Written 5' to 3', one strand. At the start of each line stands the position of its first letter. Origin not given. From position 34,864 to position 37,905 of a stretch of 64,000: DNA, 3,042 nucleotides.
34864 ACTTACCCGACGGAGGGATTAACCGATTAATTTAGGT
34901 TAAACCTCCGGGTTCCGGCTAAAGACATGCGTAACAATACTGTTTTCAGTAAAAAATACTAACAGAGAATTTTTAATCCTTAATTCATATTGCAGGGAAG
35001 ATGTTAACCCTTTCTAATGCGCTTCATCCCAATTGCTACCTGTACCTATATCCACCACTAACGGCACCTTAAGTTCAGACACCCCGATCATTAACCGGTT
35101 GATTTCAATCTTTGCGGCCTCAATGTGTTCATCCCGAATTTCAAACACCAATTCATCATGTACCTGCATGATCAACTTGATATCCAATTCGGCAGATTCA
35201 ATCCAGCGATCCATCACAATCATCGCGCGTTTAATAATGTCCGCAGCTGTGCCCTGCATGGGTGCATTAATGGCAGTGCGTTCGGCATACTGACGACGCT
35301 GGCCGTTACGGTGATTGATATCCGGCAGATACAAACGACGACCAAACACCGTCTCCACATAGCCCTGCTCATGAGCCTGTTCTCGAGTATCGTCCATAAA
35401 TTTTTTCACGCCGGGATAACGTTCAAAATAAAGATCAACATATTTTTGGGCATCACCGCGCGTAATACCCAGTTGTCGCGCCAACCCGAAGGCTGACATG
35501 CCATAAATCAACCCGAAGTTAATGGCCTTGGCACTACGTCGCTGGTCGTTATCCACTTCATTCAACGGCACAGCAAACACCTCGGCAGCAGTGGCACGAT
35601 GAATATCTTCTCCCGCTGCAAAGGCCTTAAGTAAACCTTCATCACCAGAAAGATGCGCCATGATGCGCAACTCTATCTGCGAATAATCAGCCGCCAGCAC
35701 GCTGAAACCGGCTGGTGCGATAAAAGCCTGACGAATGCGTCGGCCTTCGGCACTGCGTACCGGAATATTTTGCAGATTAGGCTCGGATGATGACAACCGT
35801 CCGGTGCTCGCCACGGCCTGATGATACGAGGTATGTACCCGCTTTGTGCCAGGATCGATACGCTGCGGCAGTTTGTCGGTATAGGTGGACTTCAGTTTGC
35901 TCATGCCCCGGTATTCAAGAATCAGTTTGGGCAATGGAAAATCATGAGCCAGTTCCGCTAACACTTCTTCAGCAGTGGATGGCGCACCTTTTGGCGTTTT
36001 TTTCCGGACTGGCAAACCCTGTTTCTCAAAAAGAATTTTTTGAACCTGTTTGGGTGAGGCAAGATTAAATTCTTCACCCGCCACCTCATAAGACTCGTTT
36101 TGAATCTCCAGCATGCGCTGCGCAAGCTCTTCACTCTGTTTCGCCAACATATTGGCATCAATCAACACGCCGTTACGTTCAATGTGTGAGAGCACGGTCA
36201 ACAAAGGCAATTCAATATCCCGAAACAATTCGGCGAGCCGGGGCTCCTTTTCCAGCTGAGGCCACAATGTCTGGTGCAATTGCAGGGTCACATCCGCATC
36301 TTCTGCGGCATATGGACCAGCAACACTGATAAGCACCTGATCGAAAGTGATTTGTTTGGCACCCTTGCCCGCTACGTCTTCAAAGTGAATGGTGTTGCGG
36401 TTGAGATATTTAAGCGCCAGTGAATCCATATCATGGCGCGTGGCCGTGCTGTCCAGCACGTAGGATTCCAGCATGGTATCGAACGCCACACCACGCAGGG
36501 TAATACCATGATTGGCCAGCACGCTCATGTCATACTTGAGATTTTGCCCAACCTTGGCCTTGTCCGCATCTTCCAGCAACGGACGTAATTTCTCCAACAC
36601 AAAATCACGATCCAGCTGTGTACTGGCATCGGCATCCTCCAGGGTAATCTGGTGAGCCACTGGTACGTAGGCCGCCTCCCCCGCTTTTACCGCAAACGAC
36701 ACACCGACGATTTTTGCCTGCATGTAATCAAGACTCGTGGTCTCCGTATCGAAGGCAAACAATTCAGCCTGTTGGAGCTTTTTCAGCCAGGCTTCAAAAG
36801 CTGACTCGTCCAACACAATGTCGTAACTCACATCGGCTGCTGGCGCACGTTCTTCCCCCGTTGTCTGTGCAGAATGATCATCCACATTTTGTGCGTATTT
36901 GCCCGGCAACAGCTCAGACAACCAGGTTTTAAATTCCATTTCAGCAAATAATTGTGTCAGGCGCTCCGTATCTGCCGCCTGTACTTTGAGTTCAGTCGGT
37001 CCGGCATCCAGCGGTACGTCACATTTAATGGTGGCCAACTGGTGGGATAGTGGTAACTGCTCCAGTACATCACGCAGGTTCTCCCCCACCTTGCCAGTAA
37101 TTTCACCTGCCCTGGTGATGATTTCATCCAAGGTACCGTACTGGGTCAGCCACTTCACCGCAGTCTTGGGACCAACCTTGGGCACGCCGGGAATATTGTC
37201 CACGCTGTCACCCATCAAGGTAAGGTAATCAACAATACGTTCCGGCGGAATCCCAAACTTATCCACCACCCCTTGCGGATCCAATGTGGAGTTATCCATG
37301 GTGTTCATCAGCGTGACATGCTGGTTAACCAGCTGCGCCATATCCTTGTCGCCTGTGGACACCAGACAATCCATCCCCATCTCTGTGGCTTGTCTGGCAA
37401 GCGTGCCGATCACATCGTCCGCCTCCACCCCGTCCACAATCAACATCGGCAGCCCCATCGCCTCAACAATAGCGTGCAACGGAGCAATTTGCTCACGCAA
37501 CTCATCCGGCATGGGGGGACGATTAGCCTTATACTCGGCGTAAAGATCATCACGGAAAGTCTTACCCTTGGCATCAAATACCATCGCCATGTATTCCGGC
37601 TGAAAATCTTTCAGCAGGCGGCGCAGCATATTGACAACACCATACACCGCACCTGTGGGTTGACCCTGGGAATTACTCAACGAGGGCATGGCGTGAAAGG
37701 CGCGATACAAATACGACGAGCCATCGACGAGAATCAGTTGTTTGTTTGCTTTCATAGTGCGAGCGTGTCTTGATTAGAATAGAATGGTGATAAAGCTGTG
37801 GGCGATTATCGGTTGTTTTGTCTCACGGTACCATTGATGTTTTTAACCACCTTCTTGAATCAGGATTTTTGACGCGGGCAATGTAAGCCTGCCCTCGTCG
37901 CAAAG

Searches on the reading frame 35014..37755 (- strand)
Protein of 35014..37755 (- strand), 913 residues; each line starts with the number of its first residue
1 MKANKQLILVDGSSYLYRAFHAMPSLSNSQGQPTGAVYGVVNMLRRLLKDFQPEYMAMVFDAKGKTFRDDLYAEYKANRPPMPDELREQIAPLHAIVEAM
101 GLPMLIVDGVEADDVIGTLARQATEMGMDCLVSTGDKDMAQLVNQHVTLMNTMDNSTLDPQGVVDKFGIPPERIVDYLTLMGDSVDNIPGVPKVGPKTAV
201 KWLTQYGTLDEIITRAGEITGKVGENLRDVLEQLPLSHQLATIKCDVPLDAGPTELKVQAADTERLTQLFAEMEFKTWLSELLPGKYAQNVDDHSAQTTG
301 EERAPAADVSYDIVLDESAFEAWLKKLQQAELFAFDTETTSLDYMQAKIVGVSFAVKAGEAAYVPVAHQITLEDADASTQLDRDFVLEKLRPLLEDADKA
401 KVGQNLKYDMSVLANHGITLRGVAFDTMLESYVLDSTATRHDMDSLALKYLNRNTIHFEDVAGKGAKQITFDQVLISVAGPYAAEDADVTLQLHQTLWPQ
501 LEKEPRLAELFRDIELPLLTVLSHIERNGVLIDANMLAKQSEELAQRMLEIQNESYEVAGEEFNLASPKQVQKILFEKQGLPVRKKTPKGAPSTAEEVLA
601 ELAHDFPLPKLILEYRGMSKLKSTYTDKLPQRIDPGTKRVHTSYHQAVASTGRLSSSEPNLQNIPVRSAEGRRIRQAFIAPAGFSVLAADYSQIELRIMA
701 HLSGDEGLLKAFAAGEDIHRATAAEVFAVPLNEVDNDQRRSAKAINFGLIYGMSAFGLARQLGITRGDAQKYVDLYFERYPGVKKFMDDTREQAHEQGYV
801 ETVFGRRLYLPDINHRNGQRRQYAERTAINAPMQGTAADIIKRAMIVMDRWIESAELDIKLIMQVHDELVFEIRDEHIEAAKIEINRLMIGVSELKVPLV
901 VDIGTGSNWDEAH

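Call 34: search_protein_families(library=ncbifam, proteins=[window:35014-37755:-], max_evalue=1e-10)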
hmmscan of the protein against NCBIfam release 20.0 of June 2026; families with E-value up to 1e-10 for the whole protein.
window:35014-37755:- (913 aa): 14 families
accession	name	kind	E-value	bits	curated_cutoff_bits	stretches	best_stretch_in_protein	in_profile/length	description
NF004397.1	PRK05755.1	equivalog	0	1242.5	720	1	5-913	1-889/889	DNA polymerase I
TIGR00593.1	pola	equivalog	2.2e-290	966.1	600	1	7-913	1-890/890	DNA polymerase I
NF011539.0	PRK14975.1-3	equivalog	4.3e-105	352.3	640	1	286-911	34-627/628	bifunctional 3'-5' exonuclease/DNA polymerase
NF011541.0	PRK14975.2-1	equivalog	3e-77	260.4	871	1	336-911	25-635/645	bifunctional 3'-5' exonuclease/DNA polymerase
NF011545.0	PRK14976.1-2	equivalog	6.1e-76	255.4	434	1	3-275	5-285/287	5'-3' exonuclease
NF011540.0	PRK14975.1-4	equivalog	2.1e-72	244.5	601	1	316-889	8-550/576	bifunctional 3'-5' exonuclease/DNA polymerase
NF038380.1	phage_DpoZ_1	exception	1.2e-69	235.3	500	1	330-912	2-605/607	aminoadenine-incorporating DNA polymerase DpoZ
NF011547.0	PRK14976.1-4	equivalog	5.4e-65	219.5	305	1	5-278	2-284/291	5'-3' exonuclease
NF007017.0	PRK09482.1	equivalog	3.4e-47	161.2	261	1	6-258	4-254/257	flap endonuclease Xni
NF011546.0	PRK14976.1-3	equivalog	1.1e-45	156.2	347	1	4-281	2-289/297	5'-3' exonuclease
NF011542.0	PRK14975.2-2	equivalog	9.3e-45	153.1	1061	1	638-911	502-789/802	bifunctional 3'-5' exonuclease/DNA polymerase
NF011543.0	PRK14975.2-3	equivalog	1.6e-44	152.2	1139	1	632-910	535-836/853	bifunctional 3'-5' exonuclease/DNA polymerase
NF011538.0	PRK14975.1-1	equivalog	7.2e-20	70.9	389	1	543-885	201-524/557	bifunctional 3'-5' exonuclease/DNA polymerase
NF038381.1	phage_DpoZ_2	exception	2e-16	59.5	350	1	518-788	318-614/754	aminoadenine-incorporating DNA polymerase DpoZ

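Call 35: list_cluster_members(proteins=[window:35014-37755:-, window:48164-50353:-, window:6725-7318:-, window:4163-5536:-, window:7582-8406:+, window:10458-12551:-])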
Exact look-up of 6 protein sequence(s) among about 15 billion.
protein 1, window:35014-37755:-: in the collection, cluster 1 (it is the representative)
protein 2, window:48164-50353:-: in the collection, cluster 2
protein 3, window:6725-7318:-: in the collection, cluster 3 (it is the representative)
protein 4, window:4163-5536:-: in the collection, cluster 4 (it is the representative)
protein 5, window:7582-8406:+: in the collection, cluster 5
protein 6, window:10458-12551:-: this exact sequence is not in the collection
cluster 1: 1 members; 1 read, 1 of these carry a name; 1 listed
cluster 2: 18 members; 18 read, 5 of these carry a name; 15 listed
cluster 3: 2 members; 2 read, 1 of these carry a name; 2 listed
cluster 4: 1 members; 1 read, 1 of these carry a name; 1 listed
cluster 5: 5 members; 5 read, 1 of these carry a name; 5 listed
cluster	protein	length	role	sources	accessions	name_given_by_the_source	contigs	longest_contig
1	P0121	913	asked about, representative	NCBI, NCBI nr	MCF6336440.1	MAG: DNA polymerase I [Gammaproteobacteria bacterium] | DNA polymerase I [Gammaproteobacteria bacterium]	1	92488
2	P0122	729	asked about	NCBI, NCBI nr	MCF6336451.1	MAG: DNA helicase II [Gammaproteobacteria bacterium] | DNA helicase II [Gammaproteobacteria bacterium]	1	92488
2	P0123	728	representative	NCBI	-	-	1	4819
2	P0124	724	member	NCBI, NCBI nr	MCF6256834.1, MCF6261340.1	MAG: DNA helicase II [Gammaproteobacteria bacterium] | DNA helicase II [Gammaproteobacteria bacterium]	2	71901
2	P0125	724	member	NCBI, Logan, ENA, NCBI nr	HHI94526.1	MAG TPA: DNA helicase II [Gammaproteobacteria bacterium] | DNA helicase II [Gammaproteobacteria bacterium]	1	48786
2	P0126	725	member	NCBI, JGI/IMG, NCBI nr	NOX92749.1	MAG: DNA helicase II [Gammaproteobacteria bacterium] | DNA helicase II [Gammaproteobacteria bacterium]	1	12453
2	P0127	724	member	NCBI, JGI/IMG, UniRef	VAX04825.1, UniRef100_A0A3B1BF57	ATP-dependent DNA helicase UvrD/PcrA [hydrothermal vent metagenome] | DNA 3'-5' helicase n=1 Tax=hydrothermal vent metagenome TaxID=652676 ...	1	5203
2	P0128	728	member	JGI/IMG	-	-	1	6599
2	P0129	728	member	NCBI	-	-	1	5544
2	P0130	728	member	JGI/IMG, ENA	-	-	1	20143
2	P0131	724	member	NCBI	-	-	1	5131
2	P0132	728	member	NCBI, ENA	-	-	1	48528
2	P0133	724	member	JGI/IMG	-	-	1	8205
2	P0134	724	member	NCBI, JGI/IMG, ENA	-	-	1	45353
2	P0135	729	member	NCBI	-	-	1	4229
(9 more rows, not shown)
